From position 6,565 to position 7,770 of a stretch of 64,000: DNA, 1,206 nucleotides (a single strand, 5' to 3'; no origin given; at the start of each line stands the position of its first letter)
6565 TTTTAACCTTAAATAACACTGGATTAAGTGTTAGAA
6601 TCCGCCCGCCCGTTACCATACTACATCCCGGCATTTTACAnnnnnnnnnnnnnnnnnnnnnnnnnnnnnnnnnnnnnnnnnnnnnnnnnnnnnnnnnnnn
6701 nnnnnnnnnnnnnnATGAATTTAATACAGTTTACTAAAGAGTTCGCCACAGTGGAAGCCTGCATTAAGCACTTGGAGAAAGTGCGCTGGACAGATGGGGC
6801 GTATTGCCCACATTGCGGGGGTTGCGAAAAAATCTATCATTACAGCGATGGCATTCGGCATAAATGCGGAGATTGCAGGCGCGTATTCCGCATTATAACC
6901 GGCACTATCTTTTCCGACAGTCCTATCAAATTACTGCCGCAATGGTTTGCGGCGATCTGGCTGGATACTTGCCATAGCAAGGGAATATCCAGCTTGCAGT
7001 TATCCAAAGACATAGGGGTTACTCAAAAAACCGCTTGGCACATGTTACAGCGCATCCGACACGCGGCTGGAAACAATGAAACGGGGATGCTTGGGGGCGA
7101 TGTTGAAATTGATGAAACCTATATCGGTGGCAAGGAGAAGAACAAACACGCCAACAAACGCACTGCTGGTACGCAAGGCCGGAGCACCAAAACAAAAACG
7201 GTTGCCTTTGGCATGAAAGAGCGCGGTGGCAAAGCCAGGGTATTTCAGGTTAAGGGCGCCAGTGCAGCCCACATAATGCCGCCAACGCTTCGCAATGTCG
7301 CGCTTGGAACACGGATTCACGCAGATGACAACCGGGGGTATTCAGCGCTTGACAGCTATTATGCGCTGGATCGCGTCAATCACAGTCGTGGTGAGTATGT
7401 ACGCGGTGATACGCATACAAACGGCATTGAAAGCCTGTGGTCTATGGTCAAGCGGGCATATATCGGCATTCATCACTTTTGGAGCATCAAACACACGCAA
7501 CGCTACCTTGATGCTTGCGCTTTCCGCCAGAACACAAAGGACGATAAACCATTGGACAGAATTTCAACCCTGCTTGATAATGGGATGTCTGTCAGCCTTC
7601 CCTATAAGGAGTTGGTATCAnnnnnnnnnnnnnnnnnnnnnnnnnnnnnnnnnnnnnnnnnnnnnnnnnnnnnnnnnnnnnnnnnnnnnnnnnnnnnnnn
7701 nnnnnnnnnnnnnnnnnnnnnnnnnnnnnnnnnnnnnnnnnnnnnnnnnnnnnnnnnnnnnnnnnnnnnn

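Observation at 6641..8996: IS1595-family element that carries a complete restriction-modification pair as cargo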

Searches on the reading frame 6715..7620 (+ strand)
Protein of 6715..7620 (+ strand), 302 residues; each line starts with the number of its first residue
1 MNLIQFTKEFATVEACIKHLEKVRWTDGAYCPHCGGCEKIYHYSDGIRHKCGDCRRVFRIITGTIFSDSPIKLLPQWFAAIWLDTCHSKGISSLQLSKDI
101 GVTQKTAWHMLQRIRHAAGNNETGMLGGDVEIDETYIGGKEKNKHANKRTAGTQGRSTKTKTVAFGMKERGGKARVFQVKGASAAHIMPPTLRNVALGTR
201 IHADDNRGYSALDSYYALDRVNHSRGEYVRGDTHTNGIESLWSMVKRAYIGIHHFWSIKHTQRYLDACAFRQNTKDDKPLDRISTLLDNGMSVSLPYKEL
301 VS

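Call 6: search_protein_families(library=pfam, proteins=[window:6715-7620:+], max_evalue=0.01)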
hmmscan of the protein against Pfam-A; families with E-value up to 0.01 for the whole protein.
seq(302 aa): 2 families
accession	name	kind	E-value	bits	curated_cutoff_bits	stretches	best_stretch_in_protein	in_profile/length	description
PF12762.13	DDE_Tnp_IS1595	-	8.8e-41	139.9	27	1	125-273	1-153/153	ISXO2-like transposase domain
PF12760.12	Zn_ribbon_IS1595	-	4.4e-09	36.6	25.4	1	14-56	4-45/46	Transposase zinc-ribbon domain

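Call 7: search_protein_families(library=ncbifam, proteins=[window:6715-7620:+], max_evalue=0.01)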
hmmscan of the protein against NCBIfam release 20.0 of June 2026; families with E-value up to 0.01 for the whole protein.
seq(302 aa): 1 family
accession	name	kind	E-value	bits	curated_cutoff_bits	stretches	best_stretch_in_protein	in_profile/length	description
NF033547.1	transpos_IS1595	equivalog_domain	1.5e-50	172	75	1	75-274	7-214/215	IS1595 family transposase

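Call 41: find_related_loci(query=window:6715-7620:+, collection=metagenome_contigs, flank=5000)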
Query seq(302 aa) (302 aa) in metagenome_contigs; peptide patterns used: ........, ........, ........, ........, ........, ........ (x = any residue, [..] = any of these).
131 stretches matched a pattern; 105 encode a relative of the query (tblastn E <= 1e-3); the best 80 are kept; 80 distinct loci.
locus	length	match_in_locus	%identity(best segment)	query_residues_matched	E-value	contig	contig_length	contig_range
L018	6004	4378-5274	71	2-300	1e-154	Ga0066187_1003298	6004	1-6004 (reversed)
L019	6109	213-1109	70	2-300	3e-145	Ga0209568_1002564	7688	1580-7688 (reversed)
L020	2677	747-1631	43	2-300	7e-78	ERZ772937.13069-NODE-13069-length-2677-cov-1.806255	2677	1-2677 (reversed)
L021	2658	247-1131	43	2-300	7e-78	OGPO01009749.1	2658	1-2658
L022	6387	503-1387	43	2-300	2e-76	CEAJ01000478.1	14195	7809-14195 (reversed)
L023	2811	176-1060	43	2-300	1e-77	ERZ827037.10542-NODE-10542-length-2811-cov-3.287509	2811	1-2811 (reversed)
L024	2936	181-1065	43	2-300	2e-77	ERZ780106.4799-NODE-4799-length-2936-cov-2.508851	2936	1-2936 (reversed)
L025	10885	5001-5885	43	2-300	2e-76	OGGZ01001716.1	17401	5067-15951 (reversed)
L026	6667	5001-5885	43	2-300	6e-76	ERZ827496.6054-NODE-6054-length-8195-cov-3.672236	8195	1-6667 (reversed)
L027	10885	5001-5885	43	2-300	6e-76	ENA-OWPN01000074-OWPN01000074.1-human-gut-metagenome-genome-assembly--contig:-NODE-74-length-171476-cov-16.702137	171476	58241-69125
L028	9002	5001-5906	42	2-301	5e-71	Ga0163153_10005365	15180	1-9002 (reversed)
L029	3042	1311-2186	41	2-301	1e-68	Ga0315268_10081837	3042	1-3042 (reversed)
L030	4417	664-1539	42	2-302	2e-67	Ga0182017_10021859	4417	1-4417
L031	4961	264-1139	42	2-302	2e-67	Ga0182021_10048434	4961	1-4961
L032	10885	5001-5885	43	2-300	2e-76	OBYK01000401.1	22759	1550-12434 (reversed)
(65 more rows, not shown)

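Call 45: list_cluster_members(proteins=[window:6715-7620:+, P0001, P0042, P0060, P0018, P0010])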
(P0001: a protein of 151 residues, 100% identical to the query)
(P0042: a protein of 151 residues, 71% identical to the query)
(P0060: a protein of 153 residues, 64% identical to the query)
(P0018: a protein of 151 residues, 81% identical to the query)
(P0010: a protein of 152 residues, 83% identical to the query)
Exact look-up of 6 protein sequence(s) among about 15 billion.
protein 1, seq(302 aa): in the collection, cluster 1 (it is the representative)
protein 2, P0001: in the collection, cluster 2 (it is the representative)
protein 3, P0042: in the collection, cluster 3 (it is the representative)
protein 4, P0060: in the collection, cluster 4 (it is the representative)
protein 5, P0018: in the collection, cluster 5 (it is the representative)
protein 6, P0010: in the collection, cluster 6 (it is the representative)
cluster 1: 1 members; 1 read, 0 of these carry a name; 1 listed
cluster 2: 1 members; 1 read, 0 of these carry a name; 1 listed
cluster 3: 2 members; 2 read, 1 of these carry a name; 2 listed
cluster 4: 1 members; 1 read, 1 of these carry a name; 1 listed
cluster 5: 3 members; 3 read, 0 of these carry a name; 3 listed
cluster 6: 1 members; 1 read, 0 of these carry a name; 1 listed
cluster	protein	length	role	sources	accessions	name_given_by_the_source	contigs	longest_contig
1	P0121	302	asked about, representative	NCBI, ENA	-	-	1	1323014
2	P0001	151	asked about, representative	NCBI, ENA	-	-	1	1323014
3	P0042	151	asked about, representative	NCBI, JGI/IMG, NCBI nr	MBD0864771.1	MAG: hypothetical protein GDA36_03735 [Rhodobacteraceae bacterium] | hypothetical protein [Paracoccaceae bacterium]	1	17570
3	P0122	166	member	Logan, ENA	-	-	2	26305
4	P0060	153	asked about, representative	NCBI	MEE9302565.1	MAG: DpnII family type II restriction endonuclease [Thiotrichaceae bacterium]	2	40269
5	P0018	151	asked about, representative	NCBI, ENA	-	-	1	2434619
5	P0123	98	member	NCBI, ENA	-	-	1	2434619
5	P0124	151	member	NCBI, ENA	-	-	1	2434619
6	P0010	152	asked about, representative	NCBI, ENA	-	-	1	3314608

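Call 47: find_encoding_contigs(protein=P0124, flank=4000, max_places=4)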
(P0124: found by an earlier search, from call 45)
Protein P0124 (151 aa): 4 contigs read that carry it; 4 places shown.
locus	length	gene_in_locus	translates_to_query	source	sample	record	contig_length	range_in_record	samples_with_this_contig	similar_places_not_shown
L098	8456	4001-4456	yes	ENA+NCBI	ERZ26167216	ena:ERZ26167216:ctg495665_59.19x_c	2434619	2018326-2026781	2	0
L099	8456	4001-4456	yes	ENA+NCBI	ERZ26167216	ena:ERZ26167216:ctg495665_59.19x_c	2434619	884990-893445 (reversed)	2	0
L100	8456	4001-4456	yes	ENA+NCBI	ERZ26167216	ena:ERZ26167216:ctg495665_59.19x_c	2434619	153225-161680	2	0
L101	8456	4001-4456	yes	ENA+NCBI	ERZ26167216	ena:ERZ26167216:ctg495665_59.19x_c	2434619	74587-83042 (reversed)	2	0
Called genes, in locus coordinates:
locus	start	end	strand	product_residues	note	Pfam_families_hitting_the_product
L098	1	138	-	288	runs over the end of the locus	PF01170:UPF0020 (faint), PF01555:N6_N4_Mtase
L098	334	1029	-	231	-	PF12760:Zn_ribbon_IS1595, PF12762:DDE_Tnp_IS1595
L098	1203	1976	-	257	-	PF27126:NmeDI_C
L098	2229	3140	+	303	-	PF12760:Zn_ribbon_IS1595, PF12762:DDE_Tnp_IS1595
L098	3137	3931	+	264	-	PF02086:MethyltransfD12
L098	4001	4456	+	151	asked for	PF20472:PDDEXK_11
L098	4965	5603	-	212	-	-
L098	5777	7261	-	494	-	-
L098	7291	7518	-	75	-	-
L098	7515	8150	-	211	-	PF01656:CbiA, PF09140:MipZ (faint), PF10609:ParA (weak), PF13614:AAA_31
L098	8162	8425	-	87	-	PF01329:Pterin_4a (weak)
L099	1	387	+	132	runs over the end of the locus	PF16747:Adhesin_E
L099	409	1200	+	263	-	PF16747:Adhesin_E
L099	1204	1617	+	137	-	PF16747:Adhesin_E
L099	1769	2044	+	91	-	-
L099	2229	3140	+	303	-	PF12760:Zn_ribbon_IS1595, PF12762:DDE_Tnp_IS1595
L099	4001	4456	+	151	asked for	PF20472:PDDEXK_11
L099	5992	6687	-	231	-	PF12760:Zn_ribbon_IS1595, PF12762:DDE_Tnp_IS1595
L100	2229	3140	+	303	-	PF12760:Zn_ribbon_IS1595, PF12762:DDE_Tnp_IS1595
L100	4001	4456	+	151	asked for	PF20472:PDDEXK_11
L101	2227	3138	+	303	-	PF12760:Zn_ribbon_IS1595, PF12762:DDE_Tnp_IS1595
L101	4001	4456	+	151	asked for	PF20472:PDDEXK_11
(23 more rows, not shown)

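Call 48: find_encoding_contigs(protein=P0123, flank=4000, max_places=4)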
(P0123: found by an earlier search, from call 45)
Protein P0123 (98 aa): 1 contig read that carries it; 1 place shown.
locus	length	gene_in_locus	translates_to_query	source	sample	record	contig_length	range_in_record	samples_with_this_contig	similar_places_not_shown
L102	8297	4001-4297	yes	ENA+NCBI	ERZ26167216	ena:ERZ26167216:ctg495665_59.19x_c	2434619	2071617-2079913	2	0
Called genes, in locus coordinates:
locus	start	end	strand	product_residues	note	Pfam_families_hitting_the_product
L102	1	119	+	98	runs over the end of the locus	-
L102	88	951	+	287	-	PF12760:Zn_ribbon_IS1595, PF12762:DDE_Tnp_IS1595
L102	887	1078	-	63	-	-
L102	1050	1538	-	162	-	-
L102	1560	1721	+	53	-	-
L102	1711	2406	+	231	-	PF12760:Zn_ribbon_IS1595, PF12762:DDE_Tnp_IS1595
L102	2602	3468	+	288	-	PF01170:UPF0020 (faint), PF01555:N6_N4_Mtase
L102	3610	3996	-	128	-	-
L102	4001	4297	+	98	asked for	PF20472:PDDEXK_11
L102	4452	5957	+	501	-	PF01435:Peptidase_M48, PF13428:TPR_14 (faint), PF07719:TPR_2 (faint), PF13432:TPR_16 (faint), PF14559:TPR_19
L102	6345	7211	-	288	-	PF01170:UPF0020 (faint), PF01555:N6_N4_Mtase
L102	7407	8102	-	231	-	PF12760:Zn_ribbon_IS1595, PF12762:DDE_Tnp_IS1595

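Call 60: search_dna_similar(query=window:6715-7620:+, collection=plasmids, mode=protein, max_rows=25)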
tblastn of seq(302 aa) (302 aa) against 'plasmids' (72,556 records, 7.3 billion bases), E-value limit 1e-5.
Records with a match: 436; places in all: 632; records where one place covers at least 80% of the query: 318.
Best place of each record, by identity: <60% 436.
By first word of the organism name: Sinorhizobium 42; Pseudosulfitobacter 30; Acinetobacter 29; Ralstonia 18; Xanthomonas 18; Aeromonas 17; Rhizobium 16; Mesorhizobium 13; Haloarcula 12; Chondrinema 11; and 102 more.
By predicted mobility (MOB-suite, as given by PLSDB): non-mobilizable 228; conjugative 132; mobilizable 76.
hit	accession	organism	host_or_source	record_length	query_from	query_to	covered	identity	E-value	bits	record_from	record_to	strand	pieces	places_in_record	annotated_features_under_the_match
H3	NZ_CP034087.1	Methylocystis rosea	cell culture,groundwater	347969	2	302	100%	43.4%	6e-69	239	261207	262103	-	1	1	IS1595 family transposase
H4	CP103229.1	Bacteroides faecis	Homo sapiens,cell culture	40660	2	302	100%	40.1%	2e-62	220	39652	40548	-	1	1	IS1595 family transposase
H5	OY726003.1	Phocaeicola massiliensis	-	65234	1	271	90%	44.4%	1e-65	229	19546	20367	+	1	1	record has no annotation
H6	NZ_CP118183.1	Entomospira culicis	Culex pipiens,cell culture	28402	2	301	99%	38.5%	3e-55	199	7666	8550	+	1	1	IS1595 family transposase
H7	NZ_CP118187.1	Entomospira culicis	Culex pipiens,cell culture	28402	2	301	99%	38.5%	3e-55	199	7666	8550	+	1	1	IS1595 family transposase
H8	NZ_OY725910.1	Bacteroides finegoldii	-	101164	2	275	91%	41.1%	5e-59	210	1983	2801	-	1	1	none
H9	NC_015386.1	Treponema succinifaciens DSM 2489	colon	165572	1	274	91%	37.6%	2e-45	171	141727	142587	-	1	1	IS1595 family transposase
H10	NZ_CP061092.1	Roseomonas marmotae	Marmota himalayana,pure culture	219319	10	299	96%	35.1%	3e-43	165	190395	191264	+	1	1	IS1595 family transposase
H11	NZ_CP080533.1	Mesorhizobium sp. AR02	Oxytropis sp.,Cell culture,root nodule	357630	18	300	94%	35.9%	2e-30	158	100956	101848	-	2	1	none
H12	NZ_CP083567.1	Sulfitobacter sp. W027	-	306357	2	275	91%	36.7%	2e-38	151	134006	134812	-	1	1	IS1595 family transposase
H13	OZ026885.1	Candidatus Methylocalor cossyra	-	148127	1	302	100%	33.3%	2e-39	153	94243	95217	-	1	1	transposase | protein of unknown function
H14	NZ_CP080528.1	Mesorhizobium sp. AR07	Oxytropis sp.,Cell culture,root nodule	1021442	8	291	94%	35.0%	8e-36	143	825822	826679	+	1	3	record has no annotation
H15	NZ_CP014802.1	Salipiger profundus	single cell,environmental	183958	10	301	97%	33.8%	1e-37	149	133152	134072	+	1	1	IS1595 family transposase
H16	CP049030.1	Rhodobacteraceae bacterium SC52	Apostichopus japonicus,pure ...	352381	4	263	86%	37.6%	6e-45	170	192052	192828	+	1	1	none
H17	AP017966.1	Candidatus Megaera polyxenophila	-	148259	1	277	92%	35.3%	2e-41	160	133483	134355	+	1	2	transposase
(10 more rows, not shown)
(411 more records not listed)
